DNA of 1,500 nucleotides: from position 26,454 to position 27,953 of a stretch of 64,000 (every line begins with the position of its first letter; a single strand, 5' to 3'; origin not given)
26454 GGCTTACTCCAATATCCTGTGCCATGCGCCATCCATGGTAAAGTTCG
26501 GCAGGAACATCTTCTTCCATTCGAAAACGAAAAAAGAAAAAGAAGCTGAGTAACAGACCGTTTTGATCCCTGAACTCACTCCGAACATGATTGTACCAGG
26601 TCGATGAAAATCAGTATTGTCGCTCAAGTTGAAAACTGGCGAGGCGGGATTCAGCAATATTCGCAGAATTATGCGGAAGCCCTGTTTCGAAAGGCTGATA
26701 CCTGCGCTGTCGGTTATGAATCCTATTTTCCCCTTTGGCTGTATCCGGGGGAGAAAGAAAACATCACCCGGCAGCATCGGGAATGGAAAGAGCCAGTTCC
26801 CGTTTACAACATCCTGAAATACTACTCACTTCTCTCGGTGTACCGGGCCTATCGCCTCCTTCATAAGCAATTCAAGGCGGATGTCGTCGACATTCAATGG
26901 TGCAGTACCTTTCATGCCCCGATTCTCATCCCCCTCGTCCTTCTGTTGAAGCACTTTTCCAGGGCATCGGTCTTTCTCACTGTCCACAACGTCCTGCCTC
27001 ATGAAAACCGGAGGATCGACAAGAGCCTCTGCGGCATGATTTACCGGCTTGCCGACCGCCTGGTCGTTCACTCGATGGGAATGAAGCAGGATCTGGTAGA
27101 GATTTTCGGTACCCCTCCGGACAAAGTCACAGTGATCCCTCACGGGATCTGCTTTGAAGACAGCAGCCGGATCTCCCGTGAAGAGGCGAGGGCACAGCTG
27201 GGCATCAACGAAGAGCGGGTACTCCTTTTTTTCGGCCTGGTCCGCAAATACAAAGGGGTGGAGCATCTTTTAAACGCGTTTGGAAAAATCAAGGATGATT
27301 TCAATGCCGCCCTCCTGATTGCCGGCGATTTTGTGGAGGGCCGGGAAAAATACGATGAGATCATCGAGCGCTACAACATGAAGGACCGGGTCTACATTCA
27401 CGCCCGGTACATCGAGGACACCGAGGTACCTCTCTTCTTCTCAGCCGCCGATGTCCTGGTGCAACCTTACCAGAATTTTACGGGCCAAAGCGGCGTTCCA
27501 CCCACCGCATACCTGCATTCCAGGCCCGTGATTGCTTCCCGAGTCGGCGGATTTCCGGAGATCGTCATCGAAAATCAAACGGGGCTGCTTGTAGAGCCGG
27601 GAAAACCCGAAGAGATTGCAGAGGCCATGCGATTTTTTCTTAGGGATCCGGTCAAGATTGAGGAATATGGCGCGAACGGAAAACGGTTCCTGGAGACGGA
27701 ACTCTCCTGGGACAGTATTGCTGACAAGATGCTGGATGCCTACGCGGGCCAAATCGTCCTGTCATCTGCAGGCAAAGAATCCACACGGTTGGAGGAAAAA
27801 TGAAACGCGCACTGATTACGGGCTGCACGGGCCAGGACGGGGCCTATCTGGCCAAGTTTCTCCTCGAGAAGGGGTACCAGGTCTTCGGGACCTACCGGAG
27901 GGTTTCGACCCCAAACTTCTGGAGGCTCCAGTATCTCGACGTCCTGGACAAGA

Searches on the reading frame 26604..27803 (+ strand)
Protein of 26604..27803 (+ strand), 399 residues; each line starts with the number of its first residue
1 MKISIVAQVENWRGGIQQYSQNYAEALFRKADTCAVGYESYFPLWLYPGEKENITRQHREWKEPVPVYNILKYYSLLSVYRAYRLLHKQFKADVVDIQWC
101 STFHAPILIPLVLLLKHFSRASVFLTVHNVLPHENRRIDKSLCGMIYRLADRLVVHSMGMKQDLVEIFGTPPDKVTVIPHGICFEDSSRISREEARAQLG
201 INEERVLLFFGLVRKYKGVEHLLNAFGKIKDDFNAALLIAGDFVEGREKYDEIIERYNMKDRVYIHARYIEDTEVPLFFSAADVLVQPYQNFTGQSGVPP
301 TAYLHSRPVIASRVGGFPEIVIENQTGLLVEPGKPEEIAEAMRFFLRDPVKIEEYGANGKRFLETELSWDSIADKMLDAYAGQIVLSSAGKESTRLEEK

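Call 62: search_protein_families(library=ncbifam, proteins=[window:26604-27803:+], max_evalue=0.00001)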
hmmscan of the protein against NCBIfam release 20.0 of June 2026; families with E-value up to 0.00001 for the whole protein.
window:26604-27803:+ (399 aa): 19 families
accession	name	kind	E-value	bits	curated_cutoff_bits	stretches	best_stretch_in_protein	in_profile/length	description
TIGR02149.1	glgA_Coryne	subfamily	3.6e-30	105.4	302.4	1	147-381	142-388/391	glycogen synthase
TIGR04063.1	stp3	hypoth_equivalog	1.6e-28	99.8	442.05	1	137-381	145-393/397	TIGR04063 family PEP-CTERM/XrtA system glycosyltransferase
TIGR03449.1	mycothiol_MshA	equivalog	6.8e-25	87.8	462.5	1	146-382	161-402/406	D-inositol-3-phosphate glycosyltransferase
TIGR03999.1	thiol_BshA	equivalog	4.7e-19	68.6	273.7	1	151-381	146-371/375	N-acetyl-alpha-D-glucosaminyl L-malate synthase BshA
TIGR03088.1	stp2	hypoth_equivalog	6.7e-18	64.9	409.05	1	146-380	133-370/374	TIGR03088 family PEP-CTERM/XrtA system glycosyltransferase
NF012028.0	PRK15484.1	subfamily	8.5e-17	61.3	618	1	172-376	160-371/380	lipopolysaccharide N-acetylglucosaminyltransferase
NF041876.1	EPS_EpsE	equivalog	3.7e-16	59.4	400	1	166-373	179-386/389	exopolysaccharide biosynthesis GT4 family glycosyltransferase EpsE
NF053787.1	GlcN_PG_synth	equivalog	4e-15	55.5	480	1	142-381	136-357/361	N-acetylglucosaminyl phosphatidylglycerol synthase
TIGR04157.1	glyco_rSAM_CFB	subfamily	2.1e-14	53.3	400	1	145-376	165-402/406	TIGR04157 family glycosyltransferase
NF038295.1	EPS_HpsP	equivalog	9.5e-14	51.2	550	1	167-381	171-385/388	hormogonium polysaccharide biosynthesis glycosyltransferase HpsP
TIGR04047.1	MSMEG_0565_glyc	hypoth_equivalog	8.2e-13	48.2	259.85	1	126-381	116-372/373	MSMEG_0565 family glycosyltransferase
NF047684.1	TeichurnBiosyTuaC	equivalog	1.4e-12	47.3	550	1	150-381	165-387/391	teichuronic acid biosynthesis protein TuaC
NF050063.1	ProtGlycPglJ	equivalog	1.6e-11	44.1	500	1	135-357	130-341/363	N-acetylgalactosamine-N,N'-diacetylbacillosaminyl-diphospho-undecaprenol 4-alpha-N-acetylgalactosaminyltransferase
NF038229.1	Glyco4_Geo_Pelo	equivalog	4.2e-09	35.9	400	1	147-380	107-333/338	GPMC system family 4 glycosyltransferase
NF041010.1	glycosy_Agl16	equivalog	1.1e-08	34.4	575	1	111-381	95-349/352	glycosylation protein Agl16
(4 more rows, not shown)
